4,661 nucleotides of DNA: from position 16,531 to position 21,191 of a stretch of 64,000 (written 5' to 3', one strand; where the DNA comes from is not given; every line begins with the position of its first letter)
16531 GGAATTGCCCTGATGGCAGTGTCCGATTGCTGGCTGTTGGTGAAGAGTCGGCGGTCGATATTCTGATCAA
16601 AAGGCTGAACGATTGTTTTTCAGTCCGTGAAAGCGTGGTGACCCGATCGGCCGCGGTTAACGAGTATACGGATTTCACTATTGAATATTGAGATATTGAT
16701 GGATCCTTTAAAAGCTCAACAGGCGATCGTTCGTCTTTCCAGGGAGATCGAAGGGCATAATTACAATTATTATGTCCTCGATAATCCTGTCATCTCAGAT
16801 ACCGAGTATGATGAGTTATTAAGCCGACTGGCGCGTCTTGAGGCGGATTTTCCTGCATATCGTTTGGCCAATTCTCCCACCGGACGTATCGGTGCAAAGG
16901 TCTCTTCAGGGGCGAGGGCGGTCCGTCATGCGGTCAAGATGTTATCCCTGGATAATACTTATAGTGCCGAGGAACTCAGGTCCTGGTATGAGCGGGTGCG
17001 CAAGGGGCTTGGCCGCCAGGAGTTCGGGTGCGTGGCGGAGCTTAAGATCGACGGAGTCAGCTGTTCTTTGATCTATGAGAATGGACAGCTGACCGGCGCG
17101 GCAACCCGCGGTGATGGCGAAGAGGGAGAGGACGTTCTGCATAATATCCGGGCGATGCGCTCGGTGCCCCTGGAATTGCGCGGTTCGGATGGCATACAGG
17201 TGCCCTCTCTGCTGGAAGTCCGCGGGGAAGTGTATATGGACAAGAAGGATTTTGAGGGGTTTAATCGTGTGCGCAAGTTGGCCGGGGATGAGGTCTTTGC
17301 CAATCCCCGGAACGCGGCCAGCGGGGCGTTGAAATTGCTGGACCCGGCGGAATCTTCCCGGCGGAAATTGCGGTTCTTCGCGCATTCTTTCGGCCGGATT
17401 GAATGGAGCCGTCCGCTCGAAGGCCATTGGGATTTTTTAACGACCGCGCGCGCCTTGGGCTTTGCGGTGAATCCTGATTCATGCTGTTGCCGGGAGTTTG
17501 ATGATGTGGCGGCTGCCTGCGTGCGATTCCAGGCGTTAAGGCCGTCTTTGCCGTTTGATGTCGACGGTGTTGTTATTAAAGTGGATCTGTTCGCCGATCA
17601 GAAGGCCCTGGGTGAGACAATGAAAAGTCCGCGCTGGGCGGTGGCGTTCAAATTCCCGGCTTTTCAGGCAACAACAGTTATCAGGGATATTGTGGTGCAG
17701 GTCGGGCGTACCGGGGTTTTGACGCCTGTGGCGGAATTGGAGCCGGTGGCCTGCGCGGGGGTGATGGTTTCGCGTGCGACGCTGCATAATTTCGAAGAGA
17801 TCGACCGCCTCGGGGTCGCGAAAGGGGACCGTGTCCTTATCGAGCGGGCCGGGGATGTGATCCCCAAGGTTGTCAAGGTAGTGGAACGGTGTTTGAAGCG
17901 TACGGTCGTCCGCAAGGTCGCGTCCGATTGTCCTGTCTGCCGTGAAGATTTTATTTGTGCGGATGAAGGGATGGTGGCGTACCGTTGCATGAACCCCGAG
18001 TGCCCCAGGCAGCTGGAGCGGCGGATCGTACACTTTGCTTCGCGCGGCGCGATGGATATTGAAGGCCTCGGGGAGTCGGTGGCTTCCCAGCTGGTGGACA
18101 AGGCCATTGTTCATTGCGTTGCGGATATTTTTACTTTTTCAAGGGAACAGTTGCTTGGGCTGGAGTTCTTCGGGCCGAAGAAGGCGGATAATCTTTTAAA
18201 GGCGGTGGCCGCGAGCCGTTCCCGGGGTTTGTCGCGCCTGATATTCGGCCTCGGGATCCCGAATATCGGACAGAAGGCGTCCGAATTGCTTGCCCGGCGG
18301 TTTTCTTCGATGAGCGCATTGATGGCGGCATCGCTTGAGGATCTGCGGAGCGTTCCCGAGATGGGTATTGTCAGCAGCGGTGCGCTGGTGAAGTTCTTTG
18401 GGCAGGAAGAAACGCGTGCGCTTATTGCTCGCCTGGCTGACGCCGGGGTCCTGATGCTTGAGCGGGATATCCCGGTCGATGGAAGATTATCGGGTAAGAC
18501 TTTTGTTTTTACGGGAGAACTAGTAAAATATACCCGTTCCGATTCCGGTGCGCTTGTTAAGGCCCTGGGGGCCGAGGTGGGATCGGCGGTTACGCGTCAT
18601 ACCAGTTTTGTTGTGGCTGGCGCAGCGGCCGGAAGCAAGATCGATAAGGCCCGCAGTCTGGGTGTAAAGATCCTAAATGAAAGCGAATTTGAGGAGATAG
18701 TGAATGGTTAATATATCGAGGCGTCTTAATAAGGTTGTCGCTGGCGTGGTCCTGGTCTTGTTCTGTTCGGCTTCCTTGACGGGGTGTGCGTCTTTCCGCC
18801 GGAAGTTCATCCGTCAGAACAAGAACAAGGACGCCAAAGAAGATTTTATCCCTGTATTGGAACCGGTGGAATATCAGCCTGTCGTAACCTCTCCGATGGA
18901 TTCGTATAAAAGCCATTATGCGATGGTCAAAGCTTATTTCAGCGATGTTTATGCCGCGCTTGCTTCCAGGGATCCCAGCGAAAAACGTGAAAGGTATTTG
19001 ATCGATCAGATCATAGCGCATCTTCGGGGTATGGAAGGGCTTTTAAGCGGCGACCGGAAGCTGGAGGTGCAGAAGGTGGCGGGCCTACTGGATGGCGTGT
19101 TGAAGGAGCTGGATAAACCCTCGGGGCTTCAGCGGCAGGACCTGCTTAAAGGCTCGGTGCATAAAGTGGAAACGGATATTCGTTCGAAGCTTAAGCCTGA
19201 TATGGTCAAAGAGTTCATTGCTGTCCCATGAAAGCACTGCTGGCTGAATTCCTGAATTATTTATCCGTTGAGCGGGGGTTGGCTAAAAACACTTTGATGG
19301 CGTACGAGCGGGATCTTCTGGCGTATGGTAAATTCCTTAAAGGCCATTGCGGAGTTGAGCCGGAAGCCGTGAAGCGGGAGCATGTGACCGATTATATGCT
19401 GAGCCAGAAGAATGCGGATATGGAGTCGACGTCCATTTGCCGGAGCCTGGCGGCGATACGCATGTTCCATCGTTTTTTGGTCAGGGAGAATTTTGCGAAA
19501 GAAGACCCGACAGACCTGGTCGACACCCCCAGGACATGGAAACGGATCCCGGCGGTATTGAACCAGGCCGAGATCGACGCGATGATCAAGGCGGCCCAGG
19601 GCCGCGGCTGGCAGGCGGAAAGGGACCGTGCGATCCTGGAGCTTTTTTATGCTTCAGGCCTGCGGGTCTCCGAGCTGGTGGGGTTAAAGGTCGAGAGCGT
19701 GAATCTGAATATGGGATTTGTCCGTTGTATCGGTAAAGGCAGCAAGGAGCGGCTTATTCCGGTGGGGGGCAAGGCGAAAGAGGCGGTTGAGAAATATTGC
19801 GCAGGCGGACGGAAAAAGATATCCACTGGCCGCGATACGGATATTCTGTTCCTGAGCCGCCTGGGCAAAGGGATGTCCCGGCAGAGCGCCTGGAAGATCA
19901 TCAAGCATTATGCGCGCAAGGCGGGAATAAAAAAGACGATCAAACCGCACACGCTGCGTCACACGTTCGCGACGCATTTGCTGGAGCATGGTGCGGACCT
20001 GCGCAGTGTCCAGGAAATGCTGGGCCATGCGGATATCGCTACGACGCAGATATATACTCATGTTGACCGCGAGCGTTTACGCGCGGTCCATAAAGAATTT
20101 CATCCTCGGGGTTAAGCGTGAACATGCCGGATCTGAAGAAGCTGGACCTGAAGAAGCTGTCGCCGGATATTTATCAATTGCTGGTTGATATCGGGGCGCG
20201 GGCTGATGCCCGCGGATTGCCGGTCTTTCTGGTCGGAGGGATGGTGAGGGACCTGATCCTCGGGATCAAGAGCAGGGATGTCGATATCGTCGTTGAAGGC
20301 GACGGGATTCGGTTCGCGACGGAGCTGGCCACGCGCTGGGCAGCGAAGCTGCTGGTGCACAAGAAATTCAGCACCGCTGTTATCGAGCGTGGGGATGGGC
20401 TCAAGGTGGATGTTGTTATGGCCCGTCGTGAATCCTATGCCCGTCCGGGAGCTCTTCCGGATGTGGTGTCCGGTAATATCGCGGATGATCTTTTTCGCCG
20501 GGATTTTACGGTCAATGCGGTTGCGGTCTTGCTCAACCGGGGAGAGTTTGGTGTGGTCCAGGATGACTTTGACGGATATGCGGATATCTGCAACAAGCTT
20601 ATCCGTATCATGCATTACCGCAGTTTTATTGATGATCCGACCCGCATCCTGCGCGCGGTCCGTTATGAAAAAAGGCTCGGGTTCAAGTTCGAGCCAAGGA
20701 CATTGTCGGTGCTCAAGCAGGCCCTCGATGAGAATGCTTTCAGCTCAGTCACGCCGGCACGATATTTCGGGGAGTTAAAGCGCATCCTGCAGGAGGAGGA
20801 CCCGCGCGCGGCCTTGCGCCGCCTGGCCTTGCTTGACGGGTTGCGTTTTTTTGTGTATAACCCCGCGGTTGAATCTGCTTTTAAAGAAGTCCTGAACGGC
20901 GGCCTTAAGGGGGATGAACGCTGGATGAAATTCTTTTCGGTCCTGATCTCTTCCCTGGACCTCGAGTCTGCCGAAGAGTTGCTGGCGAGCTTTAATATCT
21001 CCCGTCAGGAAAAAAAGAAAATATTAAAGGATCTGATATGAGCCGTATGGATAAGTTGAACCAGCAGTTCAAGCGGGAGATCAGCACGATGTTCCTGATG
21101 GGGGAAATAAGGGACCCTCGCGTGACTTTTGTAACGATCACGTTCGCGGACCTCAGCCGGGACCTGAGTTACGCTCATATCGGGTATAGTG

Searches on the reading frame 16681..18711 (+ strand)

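Call 43: search_protein_families(library=pfam, proteins=[window:16681-18711:+], max_evalue=0.00001)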
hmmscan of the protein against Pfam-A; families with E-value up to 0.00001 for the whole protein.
window:16681-18711:+ (676 aa): 7 families
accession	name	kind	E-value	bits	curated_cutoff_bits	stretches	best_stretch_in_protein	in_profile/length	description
PF01653.23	DNA_ligase_aden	-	9e-81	271.5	27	1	79-327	5-252/253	NAD-dependent DNA ligase adenylation domain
PF03120.22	DNA_ligase_OB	-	1.8e-31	108.2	32.9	1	331-403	1-73/79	NAD-dependent DNA ligase OB-fold domain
PF12826.13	HHH_2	-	5.8e-18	65.3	27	1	519-582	1-64/64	Helix-hairpin-helix motif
PF00533.33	BRCT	-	1.7e-08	35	21.3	1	602-672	5-76/78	BRCA1 C Terminus (BRCT) domain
PF22745.1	Nlig-Ia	-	6.2e-08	33.6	27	1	14-59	4-49/92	DNA ligase-like, N-terminal NAD+-binding domain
PF14520.12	HHH_5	-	1.4e-07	32.3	27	0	459-508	6-54/57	Helix-hairpin-helix domain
PF12738.14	PTCB-BRCT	-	6.4e-06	26.5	22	0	619-666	13-60/63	twin BRCT domain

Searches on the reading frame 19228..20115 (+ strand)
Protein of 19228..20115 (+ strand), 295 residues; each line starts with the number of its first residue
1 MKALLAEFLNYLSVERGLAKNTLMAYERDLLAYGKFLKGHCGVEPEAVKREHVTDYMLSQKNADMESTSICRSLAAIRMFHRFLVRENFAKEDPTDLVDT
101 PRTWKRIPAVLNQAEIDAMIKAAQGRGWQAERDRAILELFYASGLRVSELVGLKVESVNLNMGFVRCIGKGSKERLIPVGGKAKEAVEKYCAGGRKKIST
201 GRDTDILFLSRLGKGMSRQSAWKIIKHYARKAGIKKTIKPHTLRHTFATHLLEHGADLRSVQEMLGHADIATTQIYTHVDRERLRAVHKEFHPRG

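Call 43: search_protein_families(library=pfam, proteins=[window:19228-20115:+], max_evalue=0.00001)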
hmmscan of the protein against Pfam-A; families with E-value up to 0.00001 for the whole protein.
window:19228-20115:+ (295 aa): 2 families
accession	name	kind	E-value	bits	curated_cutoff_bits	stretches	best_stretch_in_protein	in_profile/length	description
PF00589.27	Phage_integrase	-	6.4e-51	173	27.1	1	110-282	2-171/172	Phage integrase family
PF02899.23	Phage_int_SAM_1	-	4e-19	69.1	22.3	1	6-88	2-83/83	Phage integrase, N-terminal SAM-like domain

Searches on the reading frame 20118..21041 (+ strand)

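Call 43: search_protein_families(library=pfam, proteins=[window:20118-21041:+], max_evalue=0.00001)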
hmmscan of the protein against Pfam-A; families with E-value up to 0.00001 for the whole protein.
window:20118-21041:+ (307 aa): 1 family
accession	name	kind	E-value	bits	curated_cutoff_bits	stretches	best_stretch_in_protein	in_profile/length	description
PF01743.26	PolyA_pol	-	1.5e-24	87.1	23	1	36-163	1-126/126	Poly A polymerase head domain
